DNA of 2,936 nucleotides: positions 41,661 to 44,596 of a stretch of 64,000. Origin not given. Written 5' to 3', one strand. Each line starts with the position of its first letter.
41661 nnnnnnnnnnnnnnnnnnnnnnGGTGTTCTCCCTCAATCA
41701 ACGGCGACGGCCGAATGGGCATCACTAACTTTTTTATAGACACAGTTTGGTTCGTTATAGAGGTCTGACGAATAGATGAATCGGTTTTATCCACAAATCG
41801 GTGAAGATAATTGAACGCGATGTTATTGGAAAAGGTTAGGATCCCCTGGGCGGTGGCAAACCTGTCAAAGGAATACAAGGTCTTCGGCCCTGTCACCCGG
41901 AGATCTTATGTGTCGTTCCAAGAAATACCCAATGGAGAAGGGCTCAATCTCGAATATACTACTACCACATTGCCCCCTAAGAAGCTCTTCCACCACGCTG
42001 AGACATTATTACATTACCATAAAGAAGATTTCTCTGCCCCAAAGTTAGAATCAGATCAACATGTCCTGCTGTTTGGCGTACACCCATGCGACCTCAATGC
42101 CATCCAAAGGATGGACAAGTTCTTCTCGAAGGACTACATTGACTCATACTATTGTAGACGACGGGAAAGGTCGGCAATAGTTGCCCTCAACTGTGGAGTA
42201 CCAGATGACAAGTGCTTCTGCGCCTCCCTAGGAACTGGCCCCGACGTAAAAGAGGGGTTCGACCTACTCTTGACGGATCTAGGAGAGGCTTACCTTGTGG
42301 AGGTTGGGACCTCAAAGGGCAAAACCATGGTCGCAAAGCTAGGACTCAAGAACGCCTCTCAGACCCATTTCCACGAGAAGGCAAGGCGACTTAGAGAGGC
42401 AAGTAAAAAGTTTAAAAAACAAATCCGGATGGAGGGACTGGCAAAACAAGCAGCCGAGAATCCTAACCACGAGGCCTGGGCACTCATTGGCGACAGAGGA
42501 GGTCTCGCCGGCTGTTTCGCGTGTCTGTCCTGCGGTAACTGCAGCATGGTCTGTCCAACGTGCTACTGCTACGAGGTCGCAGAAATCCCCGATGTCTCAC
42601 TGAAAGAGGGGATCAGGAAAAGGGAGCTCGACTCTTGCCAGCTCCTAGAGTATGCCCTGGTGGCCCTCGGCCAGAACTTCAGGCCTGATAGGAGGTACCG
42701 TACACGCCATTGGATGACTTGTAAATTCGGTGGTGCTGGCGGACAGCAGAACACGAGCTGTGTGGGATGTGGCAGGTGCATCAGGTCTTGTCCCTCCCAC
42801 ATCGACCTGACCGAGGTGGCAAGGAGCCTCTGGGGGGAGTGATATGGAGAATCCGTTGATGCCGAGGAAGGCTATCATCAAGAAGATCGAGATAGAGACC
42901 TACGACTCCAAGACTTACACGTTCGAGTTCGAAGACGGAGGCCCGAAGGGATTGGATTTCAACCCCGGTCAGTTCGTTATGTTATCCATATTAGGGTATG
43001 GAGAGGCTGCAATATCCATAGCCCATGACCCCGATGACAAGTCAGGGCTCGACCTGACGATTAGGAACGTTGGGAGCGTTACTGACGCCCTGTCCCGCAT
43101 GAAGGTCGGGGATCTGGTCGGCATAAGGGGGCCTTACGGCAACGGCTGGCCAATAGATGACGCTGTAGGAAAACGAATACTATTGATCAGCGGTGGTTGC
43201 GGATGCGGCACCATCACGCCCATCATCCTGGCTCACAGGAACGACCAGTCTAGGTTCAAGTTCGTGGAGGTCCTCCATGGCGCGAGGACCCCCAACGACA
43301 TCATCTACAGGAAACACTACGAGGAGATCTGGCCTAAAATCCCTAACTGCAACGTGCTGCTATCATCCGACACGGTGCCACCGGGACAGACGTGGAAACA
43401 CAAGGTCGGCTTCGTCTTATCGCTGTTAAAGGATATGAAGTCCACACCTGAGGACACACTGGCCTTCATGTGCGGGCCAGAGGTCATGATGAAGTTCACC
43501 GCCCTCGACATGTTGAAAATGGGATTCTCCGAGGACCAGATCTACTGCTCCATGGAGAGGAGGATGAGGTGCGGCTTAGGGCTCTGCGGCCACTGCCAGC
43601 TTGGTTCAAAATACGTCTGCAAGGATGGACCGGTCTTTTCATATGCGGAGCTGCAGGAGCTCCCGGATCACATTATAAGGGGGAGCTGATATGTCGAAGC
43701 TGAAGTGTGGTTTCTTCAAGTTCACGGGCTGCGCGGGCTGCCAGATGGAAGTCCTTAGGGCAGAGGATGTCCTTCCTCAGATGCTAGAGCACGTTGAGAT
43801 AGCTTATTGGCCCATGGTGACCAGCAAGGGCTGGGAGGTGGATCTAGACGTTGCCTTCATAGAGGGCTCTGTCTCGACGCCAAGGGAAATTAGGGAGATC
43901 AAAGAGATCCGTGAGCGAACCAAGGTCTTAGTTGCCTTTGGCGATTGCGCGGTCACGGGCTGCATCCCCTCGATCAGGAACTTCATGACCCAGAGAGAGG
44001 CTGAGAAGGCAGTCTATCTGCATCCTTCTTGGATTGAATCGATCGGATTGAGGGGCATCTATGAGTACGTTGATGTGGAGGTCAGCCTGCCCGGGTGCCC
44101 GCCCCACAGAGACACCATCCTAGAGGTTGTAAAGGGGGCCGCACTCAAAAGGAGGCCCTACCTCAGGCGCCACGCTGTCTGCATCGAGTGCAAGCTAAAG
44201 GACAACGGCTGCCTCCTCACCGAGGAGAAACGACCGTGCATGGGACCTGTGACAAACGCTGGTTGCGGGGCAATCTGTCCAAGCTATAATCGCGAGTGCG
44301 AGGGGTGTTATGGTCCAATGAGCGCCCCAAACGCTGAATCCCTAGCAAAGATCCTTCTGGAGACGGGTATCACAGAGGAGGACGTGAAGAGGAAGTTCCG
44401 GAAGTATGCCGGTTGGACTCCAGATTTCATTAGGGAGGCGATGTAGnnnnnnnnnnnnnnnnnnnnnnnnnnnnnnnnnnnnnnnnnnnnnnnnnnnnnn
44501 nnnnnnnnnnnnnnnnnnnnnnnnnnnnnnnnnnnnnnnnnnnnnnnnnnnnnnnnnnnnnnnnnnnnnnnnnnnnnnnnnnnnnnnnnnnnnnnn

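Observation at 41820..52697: Group 3b NiFe hydrogenase convergent with an FdsGBA-like formate dehydrogenase: candidate soluble H2/formate/NAD(P)H redox hub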

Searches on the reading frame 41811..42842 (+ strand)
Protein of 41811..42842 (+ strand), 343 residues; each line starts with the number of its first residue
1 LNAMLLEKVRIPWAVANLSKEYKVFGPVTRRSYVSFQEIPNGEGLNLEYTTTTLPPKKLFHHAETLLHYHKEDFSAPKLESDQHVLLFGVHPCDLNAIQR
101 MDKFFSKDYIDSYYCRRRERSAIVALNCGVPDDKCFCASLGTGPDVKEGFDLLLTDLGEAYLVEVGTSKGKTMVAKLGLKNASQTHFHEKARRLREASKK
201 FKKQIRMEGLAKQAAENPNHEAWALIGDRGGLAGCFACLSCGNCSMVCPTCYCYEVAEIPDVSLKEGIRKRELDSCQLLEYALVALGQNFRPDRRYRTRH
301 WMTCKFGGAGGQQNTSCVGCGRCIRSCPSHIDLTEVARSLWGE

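Call 3: search_protein_families(library=pfam, proteins=[window:41811-42842:+])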
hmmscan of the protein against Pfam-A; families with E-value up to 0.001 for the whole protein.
window:41811-42842:+ (343 aa): 8 families
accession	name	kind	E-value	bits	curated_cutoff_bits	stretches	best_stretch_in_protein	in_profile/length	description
PF17179.9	Fer4_22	-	2.8e-25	89.4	27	1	238-331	2-95/95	4Fe-4S dicluster domain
PF13183.11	Fer4_8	-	1.7e-06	28.9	27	0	216-250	46-66/68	4Fe-4S dicluster domain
PF13534.11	Fer4_17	-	7.1e-06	26.9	22.2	0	312-332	41-61/61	4Fe-4S dicluster domain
PF00037.32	Fer4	-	7.5e-06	26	21.1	0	316-329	7-20/24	4Fe-4S binding domain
PF13187.11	Fer4_9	-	1.3e-05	25.6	27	0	315-330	35-50/52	4Fe-4S dicluster domain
PF13237.11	Fer4_10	-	3.6e-05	24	25.5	1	314-329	6-21/53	4Fe-4S dicluster domain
PF13746.11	Fer4_18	-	7.7e-05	23.3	27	0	312-334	56-78/114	4Fe-4S dicluster domain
PF12837.12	Fer4_6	-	0.00093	19.5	25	1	315-330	7-22/24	4Fe-4S binding domain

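Call 4: search_protein_families(library=ncbifam, proteins=[window:41811-42842:+])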
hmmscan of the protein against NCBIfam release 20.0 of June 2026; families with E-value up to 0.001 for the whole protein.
window:41811-42842:+ (343 aa): 3 families
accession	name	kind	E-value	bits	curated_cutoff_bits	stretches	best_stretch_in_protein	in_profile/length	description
NF040829.1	sulfhyd_ShyB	equivalog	7.4e-67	225.7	690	1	15-336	15-325/334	NAD(P)-dependent hydrogenase/sulfhydrogenase 2 subunit beta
NF040833.1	sulfhyd_HydB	equivalog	1.9e-55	188.2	750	1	23-341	23-336/367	NADPH-dependent hydrogenase/sulfhydrogenase 1 subunit beta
TIGR02910.1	sulfite_red_A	equivalog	8.3e-35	120.6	323.15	1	11-337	10-323/334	anaerobic sulfite reductase subunit AsrA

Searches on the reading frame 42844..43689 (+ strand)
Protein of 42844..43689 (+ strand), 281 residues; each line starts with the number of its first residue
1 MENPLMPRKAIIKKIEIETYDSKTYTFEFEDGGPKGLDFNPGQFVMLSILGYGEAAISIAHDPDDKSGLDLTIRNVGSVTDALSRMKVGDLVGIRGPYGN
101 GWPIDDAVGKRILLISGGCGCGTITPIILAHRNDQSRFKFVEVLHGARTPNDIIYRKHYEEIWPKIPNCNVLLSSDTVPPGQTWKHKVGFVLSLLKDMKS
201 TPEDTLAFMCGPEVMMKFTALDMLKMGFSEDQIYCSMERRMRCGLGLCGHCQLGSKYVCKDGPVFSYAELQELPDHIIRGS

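Call 3: search_protein_families(library=pfam, proteins=[window:42844-43689:+])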
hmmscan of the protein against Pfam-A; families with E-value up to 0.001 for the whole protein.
window:42844-43689:+ (281 aa): 3 families
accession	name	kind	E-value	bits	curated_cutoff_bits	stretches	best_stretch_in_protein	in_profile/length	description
PF00175.26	NAD_binding_1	-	2.7e-12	47.7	22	1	114-219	1-107/109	Oxidoreductase NAD-binding domain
PF10418.14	DHODB_Fe-S_bind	-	8.4e-12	45.1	23.9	1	238-270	1-40/41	Iron-sulfur cluster binding domain of dihydroorotate dehydrogenase B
PF00970.30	FAD_binding_6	-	4.4e-08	33.8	21.1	1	15-100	7-96/99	Oxidoreductase FAD-binding domain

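Call 4: search_protein_families(library=ncbifam, proteins=[window:42844-43689:+])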
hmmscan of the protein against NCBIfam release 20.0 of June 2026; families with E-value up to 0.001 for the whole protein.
window:42844-43689:+ (281 aa): 22 families
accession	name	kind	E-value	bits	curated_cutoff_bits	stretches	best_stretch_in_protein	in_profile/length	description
NF006220.0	PRK08345.1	subfamily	1.1e-61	208.6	395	1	2-269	5-286/294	cytochrome-c3 hydrogenase subunit gamma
TIGR02911.1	sulfite_red_B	equivalog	4.6e-57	193.1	288.6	1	5-273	3-259/261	anaerobic sulfite reductase subunit AsrB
NF040830.1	sulfhyd_ShyC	equivalog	5.8e-51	173.4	600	1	3-269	2-280/288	NAD(P)-dependent hydrogenase/sulfhydrogenase 2 subunit gamma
NF040835.1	sulfhyd_HydG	equivalog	2.4e-50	171.5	650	1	2-273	12-287/292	NADPH-dependent hydrogenase/sulfhydrogenase 1 subunit gamma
NF000796.0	PRK00054.1-1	equivalog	3.9e-47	160.6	224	1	7-272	3-237/254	dihydroorotate dehydrogenase electron transfer subunit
NF000798.0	PRK00054.1-3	equivalog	5.2e-27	95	219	1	38-269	30-241/244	dihydroorotate dehydrogenase electron transfer subunit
NF000799.0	PRK00054.1-4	equivalog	7e-23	81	314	1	40-269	34-255/258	dihydroorotate dehydrogenase electron transfer subunit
NF058606.1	GlBtMonoRdsGbcB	equivalog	1.3e-22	80.2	500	1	14-228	20-237/362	glycine betaine monooxygenase reductase subunit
NF004862.0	PRK06222.1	subfamily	2e-21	76.7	220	1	39-266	28-244/281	sulfide/dihydroorotate dehydrogenase-like FAD/NAD-binding protein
NF009414.0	PRK12778.1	equivalog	6.9e-19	67.6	1103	1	39-267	28-245/752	bifunctional dihydroorotate dehydrogenase B NAD binding subunit/NADPH-dependent glutamate synthase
NF000797.0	PRK00054.1-2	equivalog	5.7e-17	61.8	270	1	41-267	44-262/267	dihydroorotate dehydrogenase electron transfer subunit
TIGR01941.1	nqrF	equivalog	9.7e-17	61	295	1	58-231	226-396/405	NADH:ubiquinone reductase (Na(+)-transporting) subunit F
NF045803.1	MethMoxFADbindMmoC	equivalog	5.6e-16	58.2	500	1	32-235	133-337/343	aromatic/alkene monooxygenase hydroxylase FAD-binding subunit MmoC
NF040810.1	BenC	equivalog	2.2e-13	50.1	430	1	16-221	111-313/333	benzoate 1,2-dioxygenase electron transfer component BenC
NF007964.0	PRK10684.1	equivalog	5.4e-13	48.6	383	1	2-234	4-233/333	NADH oxidoreductase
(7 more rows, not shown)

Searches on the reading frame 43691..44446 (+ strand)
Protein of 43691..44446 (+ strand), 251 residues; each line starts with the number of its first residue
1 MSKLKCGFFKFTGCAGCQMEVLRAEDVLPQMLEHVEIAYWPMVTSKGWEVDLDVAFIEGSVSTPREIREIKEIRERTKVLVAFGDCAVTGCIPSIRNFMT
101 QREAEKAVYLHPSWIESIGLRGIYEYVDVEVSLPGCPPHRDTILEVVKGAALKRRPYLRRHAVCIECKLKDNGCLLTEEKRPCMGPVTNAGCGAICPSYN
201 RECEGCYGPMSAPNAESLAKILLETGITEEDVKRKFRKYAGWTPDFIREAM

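Call 3: search_protein_families(library=pfam, proteins=[window:43691-44446:+])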
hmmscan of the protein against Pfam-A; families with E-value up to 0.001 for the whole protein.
window:43691-44446:+ (251 aa): 1 family
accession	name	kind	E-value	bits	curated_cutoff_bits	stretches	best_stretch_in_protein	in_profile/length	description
PF01058.29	Oxidored_q6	-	2e-26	92.7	27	1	14-148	1-126/128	NADH ubiquinone oxidoreductase, 20 Kd subunit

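Call 4: search_protein_families(library=ncbifam, proteins=[window:43691-44446:+])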
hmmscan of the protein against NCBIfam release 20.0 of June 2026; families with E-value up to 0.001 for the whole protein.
window:43691-44446:+ (251 aa): 6 families
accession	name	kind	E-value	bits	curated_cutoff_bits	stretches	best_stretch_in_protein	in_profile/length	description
NF040836.1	sulfhyd_HydD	equivalog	3.1e-49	167.5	500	1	3-244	5-249/261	NADPH-dependent hydrogenase/sulfhydrogenase 1 subunit delta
NF040831.1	sulfhyd_ShyD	equivalog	3.1e-48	164.5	460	1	4-242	1-240/240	NAD(P)-dependent hydrogenase/sulfhydrogenase 2 subunit delta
NF045875.1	F420_non_VhuG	exception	1.4e-34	119.6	450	1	3-210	4-240/286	F420-non-reducing hydrogenase subunit VhuG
TIGR03294.1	FrhG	equivalog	7.6e-20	71.6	245.5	1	4-198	2-188/228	coenzyme F420 hydrogenase subunit gamma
NF045520.1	H2_NiFeSe_small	exception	3.3e-05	23.4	470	1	70-148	137-203/314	NiFeSe hydrogenase small subunit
NF005012.1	PRK06411.1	subfamily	0.00052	19.6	116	0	120-147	124-151/166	NADH-quinone oxidoreductase subunit NuoB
